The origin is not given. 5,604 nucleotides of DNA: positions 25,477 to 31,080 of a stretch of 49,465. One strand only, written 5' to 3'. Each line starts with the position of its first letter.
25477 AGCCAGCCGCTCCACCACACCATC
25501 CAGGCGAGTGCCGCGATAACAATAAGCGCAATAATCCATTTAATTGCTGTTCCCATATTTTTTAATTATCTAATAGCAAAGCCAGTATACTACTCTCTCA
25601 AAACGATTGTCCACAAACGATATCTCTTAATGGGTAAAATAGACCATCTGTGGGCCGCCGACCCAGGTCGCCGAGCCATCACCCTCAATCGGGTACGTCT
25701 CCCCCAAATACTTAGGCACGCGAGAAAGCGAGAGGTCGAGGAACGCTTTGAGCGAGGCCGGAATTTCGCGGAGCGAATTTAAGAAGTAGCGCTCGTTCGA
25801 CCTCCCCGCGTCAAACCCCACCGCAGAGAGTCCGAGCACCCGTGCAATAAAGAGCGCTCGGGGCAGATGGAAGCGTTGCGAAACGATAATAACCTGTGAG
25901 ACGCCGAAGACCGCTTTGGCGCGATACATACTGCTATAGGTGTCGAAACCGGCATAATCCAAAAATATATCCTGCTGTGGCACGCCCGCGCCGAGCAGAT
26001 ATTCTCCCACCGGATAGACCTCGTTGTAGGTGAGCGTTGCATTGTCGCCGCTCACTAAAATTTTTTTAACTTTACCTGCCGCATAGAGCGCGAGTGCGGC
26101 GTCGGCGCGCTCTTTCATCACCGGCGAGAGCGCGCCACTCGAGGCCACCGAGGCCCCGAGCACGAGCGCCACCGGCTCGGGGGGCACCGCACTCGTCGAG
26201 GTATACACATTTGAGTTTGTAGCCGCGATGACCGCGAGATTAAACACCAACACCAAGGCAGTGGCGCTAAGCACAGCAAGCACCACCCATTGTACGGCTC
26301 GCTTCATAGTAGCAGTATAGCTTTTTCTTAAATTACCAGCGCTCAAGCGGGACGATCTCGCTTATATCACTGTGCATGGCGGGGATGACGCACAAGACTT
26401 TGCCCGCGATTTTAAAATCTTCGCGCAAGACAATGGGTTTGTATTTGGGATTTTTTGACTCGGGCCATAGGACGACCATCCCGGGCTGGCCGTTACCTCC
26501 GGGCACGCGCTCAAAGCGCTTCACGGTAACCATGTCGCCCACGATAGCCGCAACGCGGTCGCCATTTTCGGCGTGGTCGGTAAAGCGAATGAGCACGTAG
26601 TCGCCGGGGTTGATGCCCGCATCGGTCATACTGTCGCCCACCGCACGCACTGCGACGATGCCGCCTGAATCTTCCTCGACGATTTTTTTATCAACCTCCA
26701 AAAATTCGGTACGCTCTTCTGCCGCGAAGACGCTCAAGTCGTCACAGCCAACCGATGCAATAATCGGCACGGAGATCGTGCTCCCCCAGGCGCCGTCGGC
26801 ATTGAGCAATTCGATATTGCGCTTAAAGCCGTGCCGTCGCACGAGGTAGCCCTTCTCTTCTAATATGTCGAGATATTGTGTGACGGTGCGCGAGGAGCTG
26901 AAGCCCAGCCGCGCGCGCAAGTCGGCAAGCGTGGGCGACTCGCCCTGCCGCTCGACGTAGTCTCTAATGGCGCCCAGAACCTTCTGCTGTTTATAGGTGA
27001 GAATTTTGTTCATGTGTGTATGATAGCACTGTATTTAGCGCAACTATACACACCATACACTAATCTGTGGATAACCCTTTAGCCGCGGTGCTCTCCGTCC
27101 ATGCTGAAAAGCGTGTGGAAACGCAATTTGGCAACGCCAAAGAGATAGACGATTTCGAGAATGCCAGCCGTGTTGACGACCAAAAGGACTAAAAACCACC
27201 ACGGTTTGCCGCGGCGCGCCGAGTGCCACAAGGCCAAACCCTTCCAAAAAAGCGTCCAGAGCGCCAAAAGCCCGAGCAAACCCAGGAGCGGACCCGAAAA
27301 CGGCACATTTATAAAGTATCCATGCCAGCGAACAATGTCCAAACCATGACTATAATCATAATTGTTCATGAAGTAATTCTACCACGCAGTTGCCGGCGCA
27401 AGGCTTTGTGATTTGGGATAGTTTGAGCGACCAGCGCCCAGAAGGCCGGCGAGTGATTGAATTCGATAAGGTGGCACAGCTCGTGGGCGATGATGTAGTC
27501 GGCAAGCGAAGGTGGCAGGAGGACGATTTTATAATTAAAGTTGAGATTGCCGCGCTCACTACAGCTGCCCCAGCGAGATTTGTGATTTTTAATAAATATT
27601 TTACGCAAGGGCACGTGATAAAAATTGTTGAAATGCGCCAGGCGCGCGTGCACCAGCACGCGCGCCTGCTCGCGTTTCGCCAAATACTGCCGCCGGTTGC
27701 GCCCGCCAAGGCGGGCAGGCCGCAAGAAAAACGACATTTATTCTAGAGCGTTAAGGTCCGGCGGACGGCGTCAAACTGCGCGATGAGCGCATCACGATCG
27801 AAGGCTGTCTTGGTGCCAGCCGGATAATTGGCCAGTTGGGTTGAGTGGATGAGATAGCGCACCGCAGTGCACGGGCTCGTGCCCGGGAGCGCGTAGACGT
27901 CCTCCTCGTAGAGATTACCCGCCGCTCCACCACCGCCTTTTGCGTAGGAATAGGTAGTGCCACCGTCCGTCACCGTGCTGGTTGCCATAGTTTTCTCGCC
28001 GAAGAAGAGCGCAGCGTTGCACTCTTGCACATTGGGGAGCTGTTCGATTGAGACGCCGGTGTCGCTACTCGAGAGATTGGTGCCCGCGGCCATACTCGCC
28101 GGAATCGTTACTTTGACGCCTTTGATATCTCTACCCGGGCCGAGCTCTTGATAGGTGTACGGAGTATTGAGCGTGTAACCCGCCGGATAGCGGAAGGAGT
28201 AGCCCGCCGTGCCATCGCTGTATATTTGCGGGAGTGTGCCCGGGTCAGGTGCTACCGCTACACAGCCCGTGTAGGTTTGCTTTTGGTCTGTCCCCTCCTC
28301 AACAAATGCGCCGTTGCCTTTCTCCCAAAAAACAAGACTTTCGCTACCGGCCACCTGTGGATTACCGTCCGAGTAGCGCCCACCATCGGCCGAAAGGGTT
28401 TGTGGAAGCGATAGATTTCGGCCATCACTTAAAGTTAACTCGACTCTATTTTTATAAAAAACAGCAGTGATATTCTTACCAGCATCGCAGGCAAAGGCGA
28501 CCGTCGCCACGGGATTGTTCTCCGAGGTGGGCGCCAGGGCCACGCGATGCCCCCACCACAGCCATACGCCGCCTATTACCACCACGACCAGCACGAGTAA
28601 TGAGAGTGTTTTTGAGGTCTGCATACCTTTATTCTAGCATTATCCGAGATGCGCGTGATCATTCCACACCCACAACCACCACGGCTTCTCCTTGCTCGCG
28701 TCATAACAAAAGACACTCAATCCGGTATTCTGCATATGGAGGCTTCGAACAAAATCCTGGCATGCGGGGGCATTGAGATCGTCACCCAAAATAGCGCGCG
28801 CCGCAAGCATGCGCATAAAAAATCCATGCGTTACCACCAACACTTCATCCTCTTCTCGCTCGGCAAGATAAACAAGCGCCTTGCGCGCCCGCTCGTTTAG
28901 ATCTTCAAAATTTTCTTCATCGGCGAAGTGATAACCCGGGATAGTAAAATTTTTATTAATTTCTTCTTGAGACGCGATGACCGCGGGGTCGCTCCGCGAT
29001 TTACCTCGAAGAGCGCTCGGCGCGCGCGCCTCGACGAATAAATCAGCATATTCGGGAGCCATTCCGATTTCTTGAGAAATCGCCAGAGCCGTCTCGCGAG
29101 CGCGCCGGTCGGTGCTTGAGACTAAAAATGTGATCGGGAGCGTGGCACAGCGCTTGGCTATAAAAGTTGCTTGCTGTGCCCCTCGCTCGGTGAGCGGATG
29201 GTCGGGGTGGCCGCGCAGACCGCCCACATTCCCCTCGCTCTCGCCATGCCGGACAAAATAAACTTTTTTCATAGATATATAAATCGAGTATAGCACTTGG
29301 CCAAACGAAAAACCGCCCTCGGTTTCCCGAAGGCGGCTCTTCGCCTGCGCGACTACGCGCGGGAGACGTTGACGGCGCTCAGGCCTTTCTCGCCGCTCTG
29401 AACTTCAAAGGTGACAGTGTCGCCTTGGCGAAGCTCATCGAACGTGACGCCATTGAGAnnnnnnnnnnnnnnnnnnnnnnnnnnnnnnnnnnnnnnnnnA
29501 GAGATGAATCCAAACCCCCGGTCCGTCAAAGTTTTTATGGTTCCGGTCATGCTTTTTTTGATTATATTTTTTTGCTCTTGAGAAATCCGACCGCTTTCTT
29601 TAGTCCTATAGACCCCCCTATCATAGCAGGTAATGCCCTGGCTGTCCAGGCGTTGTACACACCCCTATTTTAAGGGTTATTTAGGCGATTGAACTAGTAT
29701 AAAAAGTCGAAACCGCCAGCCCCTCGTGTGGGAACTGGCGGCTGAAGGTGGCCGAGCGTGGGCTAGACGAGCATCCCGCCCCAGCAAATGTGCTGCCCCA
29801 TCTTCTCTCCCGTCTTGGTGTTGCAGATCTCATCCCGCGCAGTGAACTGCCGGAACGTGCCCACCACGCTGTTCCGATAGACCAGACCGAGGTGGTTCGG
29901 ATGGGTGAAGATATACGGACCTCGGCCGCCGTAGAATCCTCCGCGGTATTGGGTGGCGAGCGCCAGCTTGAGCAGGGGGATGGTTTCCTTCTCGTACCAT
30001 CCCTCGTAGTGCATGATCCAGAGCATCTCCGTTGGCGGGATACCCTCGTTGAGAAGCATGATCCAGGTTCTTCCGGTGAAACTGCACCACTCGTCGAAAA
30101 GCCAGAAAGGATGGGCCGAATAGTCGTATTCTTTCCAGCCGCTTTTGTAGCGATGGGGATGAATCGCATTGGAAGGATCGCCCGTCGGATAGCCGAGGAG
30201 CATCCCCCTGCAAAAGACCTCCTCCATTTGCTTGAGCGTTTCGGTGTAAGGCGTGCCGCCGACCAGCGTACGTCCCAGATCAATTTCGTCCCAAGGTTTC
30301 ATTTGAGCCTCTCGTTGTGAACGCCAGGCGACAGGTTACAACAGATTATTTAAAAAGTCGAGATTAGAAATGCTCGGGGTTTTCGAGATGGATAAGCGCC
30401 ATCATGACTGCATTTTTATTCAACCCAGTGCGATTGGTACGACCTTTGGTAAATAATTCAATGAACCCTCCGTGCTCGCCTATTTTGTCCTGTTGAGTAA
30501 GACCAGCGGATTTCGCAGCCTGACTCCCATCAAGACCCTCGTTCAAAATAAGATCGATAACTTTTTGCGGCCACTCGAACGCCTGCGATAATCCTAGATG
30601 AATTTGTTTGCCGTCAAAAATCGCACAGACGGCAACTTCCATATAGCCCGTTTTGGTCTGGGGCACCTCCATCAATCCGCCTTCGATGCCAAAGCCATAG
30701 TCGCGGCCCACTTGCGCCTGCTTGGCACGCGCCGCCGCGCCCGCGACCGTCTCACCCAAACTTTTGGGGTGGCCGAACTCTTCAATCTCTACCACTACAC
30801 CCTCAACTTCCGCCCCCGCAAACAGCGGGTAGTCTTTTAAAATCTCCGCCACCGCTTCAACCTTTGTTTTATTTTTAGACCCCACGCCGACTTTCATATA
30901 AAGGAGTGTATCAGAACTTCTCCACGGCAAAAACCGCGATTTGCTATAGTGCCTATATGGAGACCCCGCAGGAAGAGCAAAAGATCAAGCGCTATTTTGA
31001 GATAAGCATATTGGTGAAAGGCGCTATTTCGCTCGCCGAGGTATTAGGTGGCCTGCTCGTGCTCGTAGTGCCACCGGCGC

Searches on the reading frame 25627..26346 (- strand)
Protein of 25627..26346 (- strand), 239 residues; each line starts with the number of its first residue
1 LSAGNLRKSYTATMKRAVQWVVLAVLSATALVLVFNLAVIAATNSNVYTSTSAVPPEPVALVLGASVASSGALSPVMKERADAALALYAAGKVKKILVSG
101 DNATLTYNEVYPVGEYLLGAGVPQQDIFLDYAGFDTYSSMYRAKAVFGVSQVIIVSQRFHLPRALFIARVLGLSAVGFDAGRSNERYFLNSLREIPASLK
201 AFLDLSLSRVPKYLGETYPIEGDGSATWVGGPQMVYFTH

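Call 50: search_protein_families(library=pfam, max_evalue=0.001, proteins=[window:25627-26346:-])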
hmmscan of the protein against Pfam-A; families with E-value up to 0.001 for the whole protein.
window:25627-26346:- (239 aa): 1 family
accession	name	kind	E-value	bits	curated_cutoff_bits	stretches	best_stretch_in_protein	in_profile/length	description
PF02698.23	DUF218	-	1.4e-21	77.3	27.6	1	59-175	2-105/133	DUF218 domain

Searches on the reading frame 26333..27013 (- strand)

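Call 51: search_protein_families(library=pfam, max_evalue=0.001, proteins=[window:26333-27013:-])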
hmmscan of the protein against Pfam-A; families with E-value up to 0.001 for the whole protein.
window:26333-27013:- (226 aa): 3 families
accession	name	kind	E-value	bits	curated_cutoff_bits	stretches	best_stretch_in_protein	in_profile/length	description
PF00717.28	Peptidase_S24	-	3.1e-18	66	23.3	1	96-206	13-115/116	Peptidase S24-like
PF01726.22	LexA_DNA_bind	-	3.8e-13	49.4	23.7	1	4-63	3-62/65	LexA DNA binding domain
PF11740.13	KfrA_N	-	0.00026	22.1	26.1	0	16-53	8-45/113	Plasmid replication region DNA-binding N-term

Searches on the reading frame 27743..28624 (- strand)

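Call 51: search_protein_families(library=pfam, max_evalue=0.001, proteins=[window:27743-28624:-])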
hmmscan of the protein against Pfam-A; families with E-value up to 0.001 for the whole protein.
window:27743-28624:- (293 aa): 1 family
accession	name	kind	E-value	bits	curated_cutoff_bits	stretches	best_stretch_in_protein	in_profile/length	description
PF09864.15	MliC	-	8e-13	48.6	22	1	44-114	1-64/67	Membrane-bound lysozyme-inhibitor of c-type lysozyme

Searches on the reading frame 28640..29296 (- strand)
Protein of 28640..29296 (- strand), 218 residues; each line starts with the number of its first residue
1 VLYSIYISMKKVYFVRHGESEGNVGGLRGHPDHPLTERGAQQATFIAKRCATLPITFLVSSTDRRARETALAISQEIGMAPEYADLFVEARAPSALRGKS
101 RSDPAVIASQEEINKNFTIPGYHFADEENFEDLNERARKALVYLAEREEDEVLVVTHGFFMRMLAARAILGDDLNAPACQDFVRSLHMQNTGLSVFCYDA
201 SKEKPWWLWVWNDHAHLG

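Call 51: search_protein_families(library=pfam, max_evalue=0.001, proteins=[window:28640-29296:-])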
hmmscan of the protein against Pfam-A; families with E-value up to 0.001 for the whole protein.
window:28640-29296:- (218 aa): 1 family
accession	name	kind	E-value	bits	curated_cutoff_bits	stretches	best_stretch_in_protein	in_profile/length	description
PF00300.27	His_Phos_1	-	1.9e-32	112.9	21.7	1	12-202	1-185/194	Histidine phosphatase superfamily (branch 1)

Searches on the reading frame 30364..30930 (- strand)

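Call 51: search_protein_families(library=pfam, max_evalue=0.001, proteins=[window:30364-30930:-])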
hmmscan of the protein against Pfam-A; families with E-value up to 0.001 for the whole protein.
window:30364-30930:- (188 aa): 1 family
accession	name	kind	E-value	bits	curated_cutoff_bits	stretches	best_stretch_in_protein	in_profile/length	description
PF01931.24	NTPase_I-T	-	9e-34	117.1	25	1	17-181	1-160/162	Protein of unknown function DUF84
